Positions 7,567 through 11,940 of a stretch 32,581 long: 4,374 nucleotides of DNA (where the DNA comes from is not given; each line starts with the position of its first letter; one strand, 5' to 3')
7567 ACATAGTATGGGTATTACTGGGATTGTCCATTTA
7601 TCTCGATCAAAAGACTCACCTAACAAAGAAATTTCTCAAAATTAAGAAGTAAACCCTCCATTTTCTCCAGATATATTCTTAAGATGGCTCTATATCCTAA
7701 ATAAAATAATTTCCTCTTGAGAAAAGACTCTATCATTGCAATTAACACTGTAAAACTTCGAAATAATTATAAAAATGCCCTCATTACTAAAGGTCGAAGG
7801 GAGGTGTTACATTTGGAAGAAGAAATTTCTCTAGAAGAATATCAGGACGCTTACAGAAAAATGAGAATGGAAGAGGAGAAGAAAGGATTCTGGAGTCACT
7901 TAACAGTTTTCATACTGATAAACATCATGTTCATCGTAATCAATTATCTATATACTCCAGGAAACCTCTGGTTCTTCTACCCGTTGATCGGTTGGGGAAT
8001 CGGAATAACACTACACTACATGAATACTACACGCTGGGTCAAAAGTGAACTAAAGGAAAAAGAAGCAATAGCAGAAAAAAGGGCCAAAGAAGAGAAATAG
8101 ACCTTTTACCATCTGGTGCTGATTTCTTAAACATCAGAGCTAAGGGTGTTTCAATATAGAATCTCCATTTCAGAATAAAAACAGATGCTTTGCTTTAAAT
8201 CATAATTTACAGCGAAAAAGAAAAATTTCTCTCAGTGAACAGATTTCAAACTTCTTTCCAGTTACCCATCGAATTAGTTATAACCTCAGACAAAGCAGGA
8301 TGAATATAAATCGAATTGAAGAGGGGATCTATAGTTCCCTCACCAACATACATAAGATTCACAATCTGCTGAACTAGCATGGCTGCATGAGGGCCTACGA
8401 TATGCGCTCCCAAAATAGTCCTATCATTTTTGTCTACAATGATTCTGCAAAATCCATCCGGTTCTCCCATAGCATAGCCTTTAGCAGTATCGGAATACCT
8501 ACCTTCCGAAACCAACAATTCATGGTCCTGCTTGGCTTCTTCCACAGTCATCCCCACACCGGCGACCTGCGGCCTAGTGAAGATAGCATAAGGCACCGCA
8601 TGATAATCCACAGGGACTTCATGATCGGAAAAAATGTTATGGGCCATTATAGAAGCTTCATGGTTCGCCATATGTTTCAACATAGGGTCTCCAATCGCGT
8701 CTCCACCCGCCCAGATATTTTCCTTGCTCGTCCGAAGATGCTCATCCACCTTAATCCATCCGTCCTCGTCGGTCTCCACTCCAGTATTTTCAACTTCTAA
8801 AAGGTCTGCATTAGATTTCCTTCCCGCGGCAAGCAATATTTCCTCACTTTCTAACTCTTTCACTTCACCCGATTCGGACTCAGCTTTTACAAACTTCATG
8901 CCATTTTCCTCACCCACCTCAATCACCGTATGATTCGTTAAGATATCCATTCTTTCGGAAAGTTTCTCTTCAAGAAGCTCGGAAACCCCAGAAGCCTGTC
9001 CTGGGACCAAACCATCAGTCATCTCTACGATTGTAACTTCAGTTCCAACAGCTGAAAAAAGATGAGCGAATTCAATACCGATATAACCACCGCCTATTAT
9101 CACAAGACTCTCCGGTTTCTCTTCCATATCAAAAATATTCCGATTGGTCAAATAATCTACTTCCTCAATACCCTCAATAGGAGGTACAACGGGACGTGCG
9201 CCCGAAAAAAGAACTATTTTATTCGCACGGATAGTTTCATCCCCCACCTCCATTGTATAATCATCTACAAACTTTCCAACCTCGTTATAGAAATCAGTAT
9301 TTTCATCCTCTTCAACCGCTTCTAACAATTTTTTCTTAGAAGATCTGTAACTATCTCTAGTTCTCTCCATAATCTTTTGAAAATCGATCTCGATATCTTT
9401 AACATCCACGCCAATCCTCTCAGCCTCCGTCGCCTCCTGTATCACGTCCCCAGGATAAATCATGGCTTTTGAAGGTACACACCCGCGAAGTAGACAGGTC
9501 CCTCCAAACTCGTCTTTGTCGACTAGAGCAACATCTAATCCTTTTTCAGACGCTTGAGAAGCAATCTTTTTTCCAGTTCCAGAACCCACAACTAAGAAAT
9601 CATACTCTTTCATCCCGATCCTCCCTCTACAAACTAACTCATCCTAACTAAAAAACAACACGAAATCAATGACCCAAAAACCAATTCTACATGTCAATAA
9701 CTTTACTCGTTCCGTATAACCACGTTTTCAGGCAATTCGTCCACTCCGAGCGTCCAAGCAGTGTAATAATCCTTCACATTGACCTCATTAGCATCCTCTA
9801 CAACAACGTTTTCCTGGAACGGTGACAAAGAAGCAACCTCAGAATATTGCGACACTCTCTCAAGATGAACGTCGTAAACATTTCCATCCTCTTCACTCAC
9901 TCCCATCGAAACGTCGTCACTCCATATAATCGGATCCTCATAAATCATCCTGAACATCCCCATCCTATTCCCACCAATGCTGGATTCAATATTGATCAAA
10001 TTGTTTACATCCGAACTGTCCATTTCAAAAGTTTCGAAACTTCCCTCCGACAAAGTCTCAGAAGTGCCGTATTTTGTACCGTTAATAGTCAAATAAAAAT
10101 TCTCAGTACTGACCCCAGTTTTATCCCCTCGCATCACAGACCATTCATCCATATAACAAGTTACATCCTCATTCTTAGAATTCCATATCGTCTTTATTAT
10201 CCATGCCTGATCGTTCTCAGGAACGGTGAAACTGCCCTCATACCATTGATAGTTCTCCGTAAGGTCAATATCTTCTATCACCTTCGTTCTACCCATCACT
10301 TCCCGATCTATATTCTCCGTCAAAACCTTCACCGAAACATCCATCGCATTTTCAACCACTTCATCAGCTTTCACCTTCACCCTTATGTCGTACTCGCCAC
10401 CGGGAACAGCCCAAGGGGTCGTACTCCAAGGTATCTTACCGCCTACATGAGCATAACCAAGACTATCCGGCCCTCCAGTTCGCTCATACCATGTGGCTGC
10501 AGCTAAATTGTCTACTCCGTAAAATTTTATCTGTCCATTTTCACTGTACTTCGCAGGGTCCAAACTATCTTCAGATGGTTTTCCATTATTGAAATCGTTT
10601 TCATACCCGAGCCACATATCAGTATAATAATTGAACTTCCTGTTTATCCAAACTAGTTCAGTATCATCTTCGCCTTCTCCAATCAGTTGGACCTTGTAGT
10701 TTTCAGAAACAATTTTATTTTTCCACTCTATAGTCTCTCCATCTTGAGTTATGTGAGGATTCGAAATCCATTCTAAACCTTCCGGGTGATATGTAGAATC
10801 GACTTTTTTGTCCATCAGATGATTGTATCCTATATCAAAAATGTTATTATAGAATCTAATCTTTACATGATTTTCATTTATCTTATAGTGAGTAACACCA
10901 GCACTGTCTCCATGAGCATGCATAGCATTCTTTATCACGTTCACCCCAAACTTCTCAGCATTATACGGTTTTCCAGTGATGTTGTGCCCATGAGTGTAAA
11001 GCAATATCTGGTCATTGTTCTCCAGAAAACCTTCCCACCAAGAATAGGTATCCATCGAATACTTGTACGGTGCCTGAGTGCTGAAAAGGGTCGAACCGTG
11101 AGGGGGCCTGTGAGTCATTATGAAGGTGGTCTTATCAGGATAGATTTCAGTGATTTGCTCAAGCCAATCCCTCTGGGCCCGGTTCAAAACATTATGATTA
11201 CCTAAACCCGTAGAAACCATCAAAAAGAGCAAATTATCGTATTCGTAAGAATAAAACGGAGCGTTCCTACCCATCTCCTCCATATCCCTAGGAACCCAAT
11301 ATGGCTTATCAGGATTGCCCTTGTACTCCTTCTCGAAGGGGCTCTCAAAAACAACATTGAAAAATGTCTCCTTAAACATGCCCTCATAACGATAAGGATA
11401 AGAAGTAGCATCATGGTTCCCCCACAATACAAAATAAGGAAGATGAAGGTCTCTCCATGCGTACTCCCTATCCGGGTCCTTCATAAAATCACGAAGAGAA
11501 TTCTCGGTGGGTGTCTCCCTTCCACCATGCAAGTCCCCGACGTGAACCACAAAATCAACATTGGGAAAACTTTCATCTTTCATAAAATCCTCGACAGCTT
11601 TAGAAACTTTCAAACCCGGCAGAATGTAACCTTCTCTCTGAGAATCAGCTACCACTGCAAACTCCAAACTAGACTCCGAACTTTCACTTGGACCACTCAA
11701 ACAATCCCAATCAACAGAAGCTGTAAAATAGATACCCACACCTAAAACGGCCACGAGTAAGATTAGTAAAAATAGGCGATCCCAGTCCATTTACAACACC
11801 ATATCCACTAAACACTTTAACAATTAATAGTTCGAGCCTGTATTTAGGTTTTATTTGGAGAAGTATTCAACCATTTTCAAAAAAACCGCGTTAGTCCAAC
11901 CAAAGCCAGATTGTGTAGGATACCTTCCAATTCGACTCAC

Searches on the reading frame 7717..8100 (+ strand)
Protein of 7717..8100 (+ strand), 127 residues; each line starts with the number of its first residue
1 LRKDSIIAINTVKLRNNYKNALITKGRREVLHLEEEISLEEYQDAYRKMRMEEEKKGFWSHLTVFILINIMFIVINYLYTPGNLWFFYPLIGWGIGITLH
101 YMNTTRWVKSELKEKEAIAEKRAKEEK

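Call 60: search_protein_families(library=pfam, proteins=[window:7717-8100:+], max_evalue=0.001)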
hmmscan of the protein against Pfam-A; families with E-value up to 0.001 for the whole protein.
window:7717-8100:+ (127 aa): 1 family
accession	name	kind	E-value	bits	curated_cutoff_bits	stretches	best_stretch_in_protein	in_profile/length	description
PF13239.11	2TM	-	1e-18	67.6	24.8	1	49-122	4-73/79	2TM domain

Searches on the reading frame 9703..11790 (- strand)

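Call 60: search_protein_families(library=pfam, proteins=[window:9703-11790:-], max_evalue=0.001)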
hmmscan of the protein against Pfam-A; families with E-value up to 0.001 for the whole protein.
window:9703-11790:- (695 aa): 1 family
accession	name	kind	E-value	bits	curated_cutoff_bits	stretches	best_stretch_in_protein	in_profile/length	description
PF00149.33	Metallophos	-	5.6e-11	43.7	21.5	1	64-269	16-189/191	Calcineurin-like phosphoesterase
